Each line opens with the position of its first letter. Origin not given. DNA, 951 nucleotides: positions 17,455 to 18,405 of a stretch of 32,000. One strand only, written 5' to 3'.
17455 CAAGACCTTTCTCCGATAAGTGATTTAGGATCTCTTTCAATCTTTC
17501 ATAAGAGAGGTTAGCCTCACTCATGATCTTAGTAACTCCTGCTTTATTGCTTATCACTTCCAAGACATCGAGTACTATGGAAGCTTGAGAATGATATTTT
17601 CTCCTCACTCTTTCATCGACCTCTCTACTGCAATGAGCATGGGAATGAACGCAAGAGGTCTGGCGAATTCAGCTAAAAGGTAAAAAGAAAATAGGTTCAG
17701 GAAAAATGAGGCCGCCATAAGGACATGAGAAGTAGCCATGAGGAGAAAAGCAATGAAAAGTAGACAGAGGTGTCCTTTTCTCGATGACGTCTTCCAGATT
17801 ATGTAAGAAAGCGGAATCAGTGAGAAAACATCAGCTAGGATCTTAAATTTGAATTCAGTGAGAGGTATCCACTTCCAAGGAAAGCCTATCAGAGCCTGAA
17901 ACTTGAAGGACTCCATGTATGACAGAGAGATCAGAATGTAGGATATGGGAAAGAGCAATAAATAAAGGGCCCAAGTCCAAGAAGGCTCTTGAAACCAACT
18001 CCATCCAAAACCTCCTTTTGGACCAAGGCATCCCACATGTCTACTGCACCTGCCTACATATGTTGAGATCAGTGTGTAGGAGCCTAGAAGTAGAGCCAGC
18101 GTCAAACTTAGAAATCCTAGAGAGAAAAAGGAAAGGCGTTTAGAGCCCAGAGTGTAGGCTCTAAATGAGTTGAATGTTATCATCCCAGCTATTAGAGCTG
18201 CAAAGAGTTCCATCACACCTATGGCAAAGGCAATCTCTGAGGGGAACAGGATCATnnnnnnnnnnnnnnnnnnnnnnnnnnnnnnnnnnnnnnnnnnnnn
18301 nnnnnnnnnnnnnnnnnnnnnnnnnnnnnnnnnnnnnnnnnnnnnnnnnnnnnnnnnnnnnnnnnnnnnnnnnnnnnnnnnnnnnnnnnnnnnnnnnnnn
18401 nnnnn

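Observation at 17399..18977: Five-ORF cassette of membrane, His/Cys-rich and wHTH proteins with unknown function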

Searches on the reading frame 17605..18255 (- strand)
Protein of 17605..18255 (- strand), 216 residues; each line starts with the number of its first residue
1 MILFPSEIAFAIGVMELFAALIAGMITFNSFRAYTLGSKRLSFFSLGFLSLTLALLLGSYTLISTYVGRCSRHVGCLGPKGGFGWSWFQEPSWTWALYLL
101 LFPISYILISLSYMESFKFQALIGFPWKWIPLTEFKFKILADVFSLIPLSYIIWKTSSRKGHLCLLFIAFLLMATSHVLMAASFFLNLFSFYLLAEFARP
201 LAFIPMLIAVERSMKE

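Call 3: search_protein_families(library=pfam, proteins=[window:17605-18255:-], max_evalue=1)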
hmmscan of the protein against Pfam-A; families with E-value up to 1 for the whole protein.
window:17605-18255:- (216 aa): 1 family
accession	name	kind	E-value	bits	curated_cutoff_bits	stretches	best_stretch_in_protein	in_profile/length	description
PF24365.1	DUF7521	-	0.00054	20.6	27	1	14-60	3-50/82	Family of unknown function (DUF7521)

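Call 4: search_protein_families(library=ncbifam, proteins=[window:17605-18255:-], max_evalue=1)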
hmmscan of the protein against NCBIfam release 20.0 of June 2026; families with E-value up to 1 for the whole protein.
window:17605-18255:- (216 aa): 0 families

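Call 8: find_encoding_contigs(protein=window:17605-18255:-, flank=6000, max_places=6)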
Protein window:17605-18255:- (216 aa): no gene with exactly this product is on record in the collection.

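Call 9: find_homologous_proteins(query=window:17605-18255:-, max_evalue=0.01)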
Query window:17605-18255:- (216 aa): 2 proteins with E <= 0.01 among 667 candidates.
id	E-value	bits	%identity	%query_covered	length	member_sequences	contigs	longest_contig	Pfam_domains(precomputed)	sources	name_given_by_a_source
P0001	6.2e-127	440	97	100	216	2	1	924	-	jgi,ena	-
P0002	2.0e-50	190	52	93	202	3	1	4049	-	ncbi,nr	ncbi:MAG TPA: hypothetical protein EYP68_06240 [Candidatus Korarchaeota archaeon]|nr:hypothetical pr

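Call 10: find_encoding_contigs(protein=P0002, flank=6000, max_places=6)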
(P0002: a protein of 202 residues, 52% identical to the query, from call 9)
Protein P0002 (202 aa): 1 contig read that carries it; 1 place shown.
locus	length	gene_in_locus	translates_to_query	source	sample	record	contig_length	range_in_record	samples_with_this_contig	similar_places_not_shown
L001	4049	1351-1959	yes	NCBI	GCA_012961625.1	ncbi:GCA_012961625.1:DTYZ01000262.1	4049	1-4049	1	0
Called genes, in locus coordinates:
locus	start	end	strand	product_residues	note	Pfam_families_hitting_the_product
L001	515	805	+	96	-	PF14358:DUF4405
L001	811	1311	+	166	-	-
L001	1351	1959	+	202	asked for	-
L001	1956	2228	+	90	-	PF14947:HTH_45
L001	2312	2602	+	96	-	PF02597:ThiS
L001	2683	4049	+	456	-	PF01315:Ald_Xan_dh_C, PF02738:MoCoBD_1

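Call 11: find_encoding_contigs(protein=P0001, flank=6000, max_places=6)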
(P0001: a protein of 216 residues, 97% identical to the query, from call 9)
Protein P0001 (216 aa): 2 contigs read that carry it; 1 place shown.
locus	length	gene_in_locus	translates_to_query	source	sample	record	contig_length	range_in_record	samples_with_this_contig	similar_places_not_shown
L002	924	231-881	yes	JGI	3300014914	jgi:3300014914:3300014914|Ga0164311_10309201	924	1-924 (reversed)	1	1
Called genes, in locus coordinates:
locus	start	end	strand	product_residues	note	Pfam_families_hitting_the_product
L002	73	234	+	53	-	-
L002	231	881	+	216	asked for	-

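Call 15: search_protein_families(library=pfam, proteins=[L001:802-1311:+, L001:1956-2228:+, L001:515-805:+, L001:1351-1959:+], max_evalue=5)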
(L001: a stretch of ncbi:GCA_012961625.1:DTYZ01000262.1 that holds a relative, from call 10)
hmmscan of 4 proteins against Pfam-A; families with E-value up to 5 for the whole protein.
L001:802-1311:+ (169 aa): 1 family
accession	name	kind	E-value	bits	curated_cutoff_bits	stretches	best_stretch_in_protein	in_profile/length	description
PF19135.5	DUF5818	-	0.028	14.4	27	1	88-113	1-26/57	Protein of unknown function (DUF5818)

L001:1956-2228:+ (90 aa): 17 families
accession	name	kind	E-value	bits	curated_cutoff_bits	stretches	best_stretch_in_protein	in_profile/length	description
PF14947.12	HTH_45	-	3.1e-16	59.6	25.5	1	5-82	1-75/77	Winged helix-turn-helix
PF14277.12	DUF4364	-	0.00082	19.7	26.9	1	24-76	20-73/162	Domain of unknown function (DUF4364)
PF01978.25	TrmB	-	0.0011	19.2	25.6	1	21-58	21-57/68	Sugar-specific transcriptional regulator TrmB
PF24409.1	wHTH-PRTase_assc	-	0.0057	17.1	27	1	15-80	3-62/83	wHTH-PRTase associated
PF03965.22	Penicillinase_R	-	0.015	16.1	22.6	1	13-71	9-70/115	Penicillinase repressor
PF16221.11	HTH_47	-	0.019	14.9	27.1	1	4-53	28-77/78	winged helix-turn-helix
PF24270.1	HTH_Cmi2_C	-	0.033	14.9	27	1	10-55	75-121/125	Cmi2, C-terminal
PF18576.7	HTH_52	-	0.036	14.7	26.6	1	12-55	3-48/64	Helix-turn-helix domain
PF09339.16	HTH_IclR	-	0.046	13.9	22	1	12-53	8-49/52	IclR helix-turn-helix domain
PF25432.1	FF_PRPF40A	-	0.049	13.9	27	0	4-24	1-21/60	PRPF40A-like, FF domain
PF03962.21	Mnd1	-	0.053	14.2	23.5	1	28-63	20-56/60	Mnd1 HTH domain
PF02002.24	TFIIE_alpha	-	0.087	13.1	22.9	1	5-59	11-64/105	TFIIE alpha subunit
PF12802.13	MarR_2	-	0.099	13.3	27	1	9-55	7-53/61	MarR family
PF13463.12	HTH_27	-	0.11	13.3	22.2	1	7-56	4-51/68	Winged helix DNA-binding domain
PF08100.18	Dimerisation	-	0.13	12.6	25.6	1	12-66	30-84/93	O-methyltransferase dimerisation domain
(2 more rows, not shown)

L001:515-805:+ (96 aa): 3 families
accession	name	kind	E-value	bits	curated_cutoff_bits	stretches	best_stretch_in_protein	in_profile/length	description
PF14358.11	DUF4405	-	3.6e-13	50.3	26.7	1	19-82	2-65/66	Domain of unknown function (DUF4405)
PF01292.26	Ni_hydr_CYTB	-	0.05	13.8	30.1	1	14-79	101-159/179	Prokaryotic cytochrome b561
PF20712.2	CyanoTRADDas_TM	-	1.1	9.8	24.3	1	18-53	11-45/68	Cyanobacterial TRADD-N associated 2-Transmembrane domain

L001:1351-1959:+ (202 aa): 1 family
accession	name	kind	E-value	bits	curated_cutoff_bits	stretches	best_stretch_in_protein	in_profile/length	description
PF24365.1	DUF7521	-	0.024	15.4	27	1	4-47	7-51/82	Family of unknown function (DUF7521)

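Call 18: find_homologous_proteins(query=A2, max_evalue=1)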
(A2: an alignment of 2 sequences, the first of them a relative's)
Query A2 (2 sequences) (169 aa, profile of the alignment): 3 proteins with E <= 1 among 245 candidates.
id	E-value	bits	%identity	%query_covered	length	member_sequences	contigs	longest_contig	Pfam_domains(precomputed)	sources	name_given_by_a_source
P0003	1.0e-91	323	99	98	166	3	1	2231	-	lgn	-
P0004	1.1e-69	252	79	98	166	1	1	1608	-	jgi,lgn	jgi:hypothetical protein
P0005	3.0e-28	117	19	55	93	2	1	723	-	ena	-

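Call 21: find_related_loci(query=A3, collection=genome_contigs, flank=6000)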
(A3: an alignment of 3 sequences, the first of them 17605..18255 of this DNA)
Query A3 (216 aa) in genome_contigs; peptide patterns used: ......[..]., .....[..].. (x = any residue, [..] = any of these).
59 stretches matched a pattern, but none encodes a relative of the query by tblastn (E <= 1e-3).

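Call 26: search_protein_representatives(alignment_id=A3)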
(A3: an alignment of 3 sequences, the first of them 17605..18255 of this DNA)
Query: 3 sequences, 216 profile positions. Proteins with E-value up to 0.001 (for the whole library): 4; up to 1e-10: 2; up to 1e-30: 2. The best 4 are listed.
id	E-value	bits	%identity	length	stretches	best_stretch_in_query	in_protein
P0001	1.9e-126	436.4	-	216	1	1-216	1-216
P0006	1.5e-39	152.4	-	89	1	128-216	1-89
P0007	5.5e-08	49.2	-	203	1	4-213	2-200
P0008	2.3e-06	43.9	-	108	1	9-112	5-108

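Call 28: find_encoding_contigs(protein=P0007, flank=8000, max_places=6)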
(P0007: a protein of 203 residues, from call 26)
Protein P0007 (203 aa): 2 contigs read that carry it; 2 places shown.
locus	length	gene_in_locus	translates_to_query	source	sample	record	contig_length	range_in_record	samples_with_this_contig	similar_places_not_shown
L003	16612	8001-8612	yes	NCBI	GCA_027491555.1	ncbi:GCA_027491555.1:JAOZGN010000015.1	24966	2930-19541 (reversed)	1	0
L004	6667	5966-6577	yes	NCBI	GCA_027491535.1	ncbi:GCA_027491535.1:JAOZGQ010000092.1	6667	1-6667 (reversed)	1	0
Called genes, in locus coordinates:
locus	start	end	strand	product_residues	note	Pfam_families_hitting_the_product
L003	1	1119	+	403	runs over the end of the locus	PF00120:Gln-synt_C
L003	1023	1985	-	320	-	PF00892:EamA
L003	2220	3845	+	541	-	PF00324:AA_permease, PF13520:AA_permease_2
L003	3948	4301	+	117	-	-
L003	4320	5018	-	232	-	-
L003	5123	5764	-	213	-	-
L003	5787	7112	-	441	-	-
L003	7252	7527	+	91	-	PF01292:Ni_hydr_CYTB (weak), PF14358:DUF4405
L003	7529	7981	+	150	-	-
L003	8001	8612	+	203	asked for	-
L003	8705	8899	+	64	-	PF14947:HTH_45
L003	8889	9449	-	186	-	PF01661:Macro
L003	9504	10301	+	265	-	PF02517:Rce1-like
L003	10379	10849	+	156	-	PF27323:RdxA_C (weak), PF27343:MJ0207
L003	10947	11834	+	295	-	PF00583:Acetyltransf_1 (faint)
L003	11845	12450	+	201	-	PF22784:PTP-SAK, PF22785:Tc-R-P (weak), PF00102:Y_phosphatase (weak), PF00782:DSPc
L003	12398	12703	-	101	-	-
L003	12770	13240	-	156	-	PF00025:Arf (weak), PF00071:Ras, PF08477:Roc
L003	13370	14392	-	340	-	PF08241:Methyltransf_11 (faint)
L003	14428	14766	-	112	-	-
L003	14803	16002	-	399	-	PF00083:Sugar_tr (faint), PF07690:MFS_1, PF12832:MFS_1_like, PF07690:MFS_1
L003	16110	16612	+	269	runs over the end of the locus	PF00248:Aldo_ket_red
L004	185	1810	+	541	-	PF00324:AA_permease, PF13520:AA_permease_2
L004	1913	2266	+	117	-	-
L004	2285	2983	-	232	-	-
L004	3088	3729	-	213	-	-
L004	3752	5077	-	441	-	-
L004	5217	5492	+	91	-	PF01292:Ni_hydr_CYTB (weak), PF14358:DUF4405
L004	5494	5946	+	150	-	-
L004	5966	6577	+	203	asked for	-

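Call 30: find_encoding_contigs(protein=P0008, flank=8000, max_places=6)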
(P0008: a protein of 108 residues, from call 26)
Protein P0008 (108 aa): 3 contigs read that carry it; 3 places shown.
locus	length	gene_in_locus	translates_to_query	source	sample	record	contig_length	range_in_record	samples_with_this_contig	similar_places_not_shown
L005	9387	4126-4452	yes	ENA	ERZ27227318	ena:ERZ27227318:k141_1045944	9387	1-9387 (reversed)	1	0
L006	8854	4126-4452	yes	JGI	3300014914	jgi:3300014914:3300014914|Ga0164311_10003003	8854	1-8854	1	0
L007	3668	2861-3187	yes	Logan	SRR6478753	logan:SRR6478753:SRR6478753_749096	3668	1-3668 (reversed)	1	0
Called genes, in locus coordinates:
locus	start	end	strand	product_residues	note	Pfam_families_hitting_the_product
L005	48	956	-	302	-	PF00795:CN_hydrolase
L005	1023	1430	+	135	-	-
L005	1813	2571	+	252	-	PF00232:Glyco_hydro_1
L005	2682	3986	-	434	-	PF02788:RuBisCO_large_N, PF00016:RuBisCO_large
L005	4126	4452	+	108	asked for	-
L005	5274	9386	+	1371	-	?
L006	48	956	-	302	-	PF00795:CN_hydrolase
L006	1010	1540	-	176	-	PF07690:MFS_1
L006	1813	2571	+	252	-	PF00232:Glyco_hydro_1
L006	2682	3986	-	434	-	PF02788:RuBisCO_large_N, PF00016:RuBisCO_large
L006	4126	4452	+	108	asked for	-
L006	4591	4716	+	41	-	-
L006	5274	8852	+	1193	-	?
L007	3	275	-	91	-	?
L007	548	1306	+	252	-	PF00232:Glyco_hydro_1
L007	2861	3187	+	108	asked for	-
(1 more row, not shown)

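Call 37: find_encoding_contigs(protein=P0019, flank=6000, max_places=3)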
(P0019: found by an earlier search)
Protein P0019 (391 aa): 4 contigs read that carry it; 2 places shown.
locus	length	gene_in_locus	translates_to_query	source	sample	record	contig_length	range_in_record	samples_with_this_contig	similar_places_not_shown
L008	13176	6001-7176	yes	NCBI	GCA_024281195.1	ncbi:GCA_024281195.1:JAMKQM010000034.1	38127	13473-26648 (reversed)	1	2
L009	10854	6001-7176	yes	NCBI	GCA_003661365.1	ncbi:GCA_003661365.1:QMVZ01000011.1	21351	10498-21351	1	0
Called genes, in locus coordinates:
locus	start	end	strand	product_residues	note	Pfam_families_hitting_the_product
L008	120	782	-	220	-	PF04015:DUF362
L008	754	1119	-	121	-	-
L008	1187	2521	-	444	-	-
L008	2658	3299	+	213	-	PF02475:TRM5-TYW2_MTfase (weak), PF13489:Methyltransf_23, PF01135:PCMT, PF01209:Ubie_methyltran, PF13649:Methyltransf_25, PF13847:Methyltransf_31, PF08241:Methyltransf_11, PF08242:Methyltransf_12, +2 more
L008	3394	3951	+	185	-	PF01596:Methyltransf_3, PF01135:PCMT, PF13847:Methyltransf_31, PF13578:Methyltransf_24, PF13649:Methyltransf_25 (weak)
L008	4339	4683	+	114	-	-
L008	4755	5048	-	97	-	-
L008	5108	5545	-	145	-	PF12804:NTP_transf_3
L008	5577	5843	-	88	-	PF14358:DUF4405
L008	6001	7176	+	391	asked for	PF07969:Amidohydro_3 (weak), PF01979:Amidohydro_1, PF07969:Amidohydro_3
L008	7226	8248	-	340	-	PF02073:Peptidase_M29 (weak), PF26233:NicX (weak), PF02073:Peptidase_M29 (weak)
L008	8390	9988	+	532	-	PF07969:Amidohydro_3, PF01979:Amidohydro_1 (weak)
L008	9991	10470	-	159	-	-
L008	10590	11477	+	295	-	PF00432:Prenyltrans, PF13249:SQHop_cyclase_N (faint), PF13243:SQHop_cyclase_C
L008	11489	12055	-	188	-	PF13404:HTH_AsnC-type, PF13412:HTH_24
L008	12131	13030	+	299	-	PF01925:TauE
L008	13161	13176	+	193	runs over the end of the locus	PF04060:FeS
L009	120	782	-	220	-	PF04015:DUF362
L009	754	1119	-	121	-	-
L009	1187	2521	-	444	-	-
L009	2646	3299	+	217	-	PF02475:TRM5-TYW2_MTfase (weak), PF13489:Methyltransf_23, PF01209:Ubie_methyltran, PF01135:PCMT, PF13847:Methyltransf_31, PF08241:Methyltransf_11, PF08242:Methyltransf_12, PF13649:Methyltransf_25, +2 more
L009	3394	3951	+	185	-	PF01596:Methyltransf_3, PF01135:PCMT, PF13847:Methyltransf_31, PF13578:Methyltransf_24, PF13649:Methyltransf_25 (weak)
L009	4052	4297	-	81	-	-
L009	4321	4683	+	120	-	-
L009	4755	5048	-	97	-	-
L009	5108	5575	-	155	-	PF12804:NTP_transf_3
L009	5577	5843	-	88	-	PF14358:DUF4405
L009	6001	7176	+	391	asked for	PF07969:Amidohydro_3 (weak), PF01979:Amidohydro_1, PF07969:Amidohydro_3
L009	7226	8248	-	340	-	PF02073:Peptidase_M29 (weak), PF26233:NicX (weak), PF02073:Peptidase_M29 (weak)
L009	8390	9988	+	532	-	PF07969:Amidohydro_3, PF01979:Amidohydro_1 (weak)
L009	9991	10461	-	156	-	-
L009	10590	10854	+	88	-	?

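Call 38: find_encoding_contigs(protein=P0027, flank=6000, max_places=3)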
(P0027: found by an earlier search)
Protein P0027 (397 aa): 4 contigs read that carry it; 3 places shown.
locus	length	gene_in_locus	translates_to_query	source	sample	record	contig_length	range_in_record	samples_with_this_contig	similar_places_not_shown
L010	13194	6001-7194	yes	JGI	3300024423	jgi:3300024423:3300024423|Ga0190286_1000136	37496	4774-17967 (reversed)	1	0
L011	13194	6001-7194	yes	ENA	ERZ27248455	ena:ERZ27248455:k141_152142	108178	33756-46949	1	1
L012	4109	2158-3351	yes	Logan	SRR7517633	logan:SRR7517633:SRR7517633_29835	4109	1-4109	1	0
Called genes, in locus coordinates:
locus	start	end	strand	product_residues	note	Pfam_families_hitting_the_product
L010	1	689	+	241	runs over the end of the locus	PF00258:Flavodoxin_1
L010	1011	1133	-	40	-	-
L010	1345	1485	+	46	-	-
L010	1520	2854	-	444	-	-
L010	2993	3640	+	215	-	PF02475:TRM5-TYW2_MTfase (weak), PF13489:Methyltransf_23, PF01135:PCMT (weak), PF01209:Ubie_methyltran, PF13847:Methyltransf_31, PF08241:Methyltransf_11, PF08242:Methyltransf_12, PF13649:Methyltransf_25, +1 more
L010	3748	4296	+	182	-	PF01596:Methyltransf_3, PF13847:Methyltransf_31, PF13578:Methyltransf_24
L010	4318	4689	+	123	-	-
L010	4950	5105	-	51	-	-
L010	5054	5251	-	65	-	-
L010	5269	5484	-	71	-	-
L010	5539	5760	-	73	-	-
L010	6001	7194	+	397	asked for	PF01979:Amidohydro_1, PF07969:Amidohydro_3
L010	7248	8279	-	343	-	PF26233:NicX (faint), PF02073:Peptidase_M29 (weak)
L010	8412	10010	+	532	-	PF07969:Amidohydro_3, PF01979:Amidohydro_1 (weak)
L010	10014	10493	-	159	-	-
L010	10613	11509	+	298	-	PF00432:Prenyltrans (faint), PF13243:SQHop_cyclase_C, PF13249:SQHop_cyclase_N (faint)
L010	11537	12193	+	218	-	PF04060:FeS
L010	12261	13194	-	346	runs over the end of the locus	PF08240:ADH_N, PF16912:Glu_dehyd_C, PF00107:ADH_zinc_N, PF13602:ADH_zinc_N_2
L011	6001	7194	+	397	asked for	PF01979:Amidohydro_1, PF07969:Amidohydro_3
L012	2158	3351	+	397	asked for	PF01979:Amidohydro_1, PF07969:Amidohydro_3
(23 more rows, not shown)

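Call 43: find_related_loci(query=A5, collection=metagenome_contigs, flank=5000)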
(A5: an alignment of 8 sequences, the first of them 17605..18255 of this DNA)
Query A5 (216 aa) in metagenome_contigs; peptide patterns used: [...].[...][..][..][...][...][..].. (x = any residue, [..] = any of these).
77 stretches matched a pattern; 2 encode a relative of the query (tblastn E <= 1e-3); 2 distinct loci.
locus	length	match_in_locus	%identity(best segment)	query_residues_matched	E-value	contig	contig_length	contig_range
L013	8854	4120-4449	30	3-112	2e-7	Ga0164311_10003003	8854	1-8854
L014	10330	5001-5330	29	3-112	8e-7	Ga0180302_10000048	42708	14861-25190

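Call 47: find_homologous_proteins(query=A6, max_evalue=10)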
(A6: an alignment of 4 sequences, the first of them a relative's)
Query A6 (4 sequences) (166 aa, profile of the alignment): 4 proteins with E <= 10 among 2074 candidates.
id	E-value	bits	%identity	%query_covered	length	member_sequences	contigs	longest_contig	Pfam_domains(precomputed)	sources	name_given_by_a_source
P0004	6.4e-75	269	79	100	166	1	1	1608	-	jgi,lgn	jgi:hypothetical protein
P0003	7.0e-75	269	100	100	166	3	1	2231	-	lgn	-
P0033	1.2e-43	167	28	41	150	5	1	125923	-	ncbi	-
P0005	9.3e-26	109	20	56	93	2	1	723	-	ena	-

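Call 51: predict_structure(alignment_id=A5)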
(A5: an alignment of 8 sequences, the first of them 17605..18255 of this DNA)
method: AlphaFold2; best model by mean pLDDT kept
length: 216 residues; sequences in the alignment: 8
mean_pLDDT: 72.9   pTM: 0.72
mean pLDDT of the five models: 72.9, 69.1, 69.1, 68.6, 62.0
residues with pLDDT >= 90: 22; 70-90: 131; 50-70: 24; < 50: 39
segments of 3 or more residues with pLDDT < 50: 1-3, 73-90, 116-132
pLDDT, mean of each block of 10 residues (from residue 1): 62 88 92 81 88 90 74 44 34 72 84 57 39 59 78 77 74 88 78 83 87 76
secondary structure, 60 per line:
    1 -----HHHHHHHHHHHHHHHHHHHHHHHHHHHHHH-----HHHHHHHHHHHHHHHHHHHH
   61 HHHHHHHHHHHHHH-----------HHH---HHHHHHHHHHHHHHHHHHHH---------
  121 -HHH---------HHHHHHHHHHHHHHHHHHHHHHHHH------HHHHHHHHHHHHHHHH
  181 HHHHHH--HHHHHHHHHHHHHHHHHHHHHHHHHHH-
elements in order: H6-35 H41-74 H92-111 H134-158 H165-186 H189-215

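Call 52: search_solved_structures(query=L001:1956-2228:+, max_evalue=1, show_alignments=1)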
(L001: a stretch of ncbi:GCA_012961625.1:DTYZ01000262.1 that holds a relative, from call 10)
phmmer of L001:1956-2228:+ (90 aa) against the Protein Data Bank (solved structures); distinct sequences matched with E-value up to 1: 12.
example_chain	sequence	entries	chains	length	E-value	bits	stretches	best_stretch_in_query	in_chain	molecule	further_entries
2yu3_A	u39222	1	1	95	0.019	18.9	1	8-59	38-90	DNA-directed RNA polymerase III 39 kDa polypeptide F variant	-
2qvo_A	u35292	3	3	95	0.028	18.4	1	17-79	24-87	Uncharacterized protein AF_1382 | Protein AF_1382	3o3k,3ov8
2dk5_A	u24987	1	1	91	0.03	18.3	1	8-56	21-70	DNA-directed RNA polymerase III 39 kDa polypeptide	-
4hw0_A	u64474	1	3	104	0.1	16.7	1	2-83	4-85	DNA-binding protein Sso10a-2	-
4rs8_A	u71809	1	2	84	0.11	16.6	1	11-84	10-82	AspA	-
7a6h_P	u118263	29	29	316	0.11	16.5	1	8-56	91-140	DNA-directed RNA polymerase III subunit RPC6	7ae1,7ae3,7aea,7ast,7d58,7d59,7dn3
5k1y_C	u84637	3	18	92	0.13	16.3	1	11-84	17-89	AspA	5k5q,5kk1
5k5o_A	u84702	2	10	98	0.15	16.1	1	11-84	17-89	AspA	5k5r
1r7j_A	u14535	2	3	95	0.19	15.8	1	4-82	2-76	Conserved hypothetical protein Sso10a | Sso10a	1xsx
3df8_A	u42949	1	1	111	0.26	15.3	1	39-81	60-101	possible HxlR family transcriptional factor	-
2qop_A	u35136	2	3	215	0.27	15.3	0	8-56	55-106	HTH-type transcriptional regulator acrR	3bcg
3lhq_A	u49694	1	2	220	0.83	13.7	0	6-56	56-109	AcrAB operon repressor (TetR/AcrR family)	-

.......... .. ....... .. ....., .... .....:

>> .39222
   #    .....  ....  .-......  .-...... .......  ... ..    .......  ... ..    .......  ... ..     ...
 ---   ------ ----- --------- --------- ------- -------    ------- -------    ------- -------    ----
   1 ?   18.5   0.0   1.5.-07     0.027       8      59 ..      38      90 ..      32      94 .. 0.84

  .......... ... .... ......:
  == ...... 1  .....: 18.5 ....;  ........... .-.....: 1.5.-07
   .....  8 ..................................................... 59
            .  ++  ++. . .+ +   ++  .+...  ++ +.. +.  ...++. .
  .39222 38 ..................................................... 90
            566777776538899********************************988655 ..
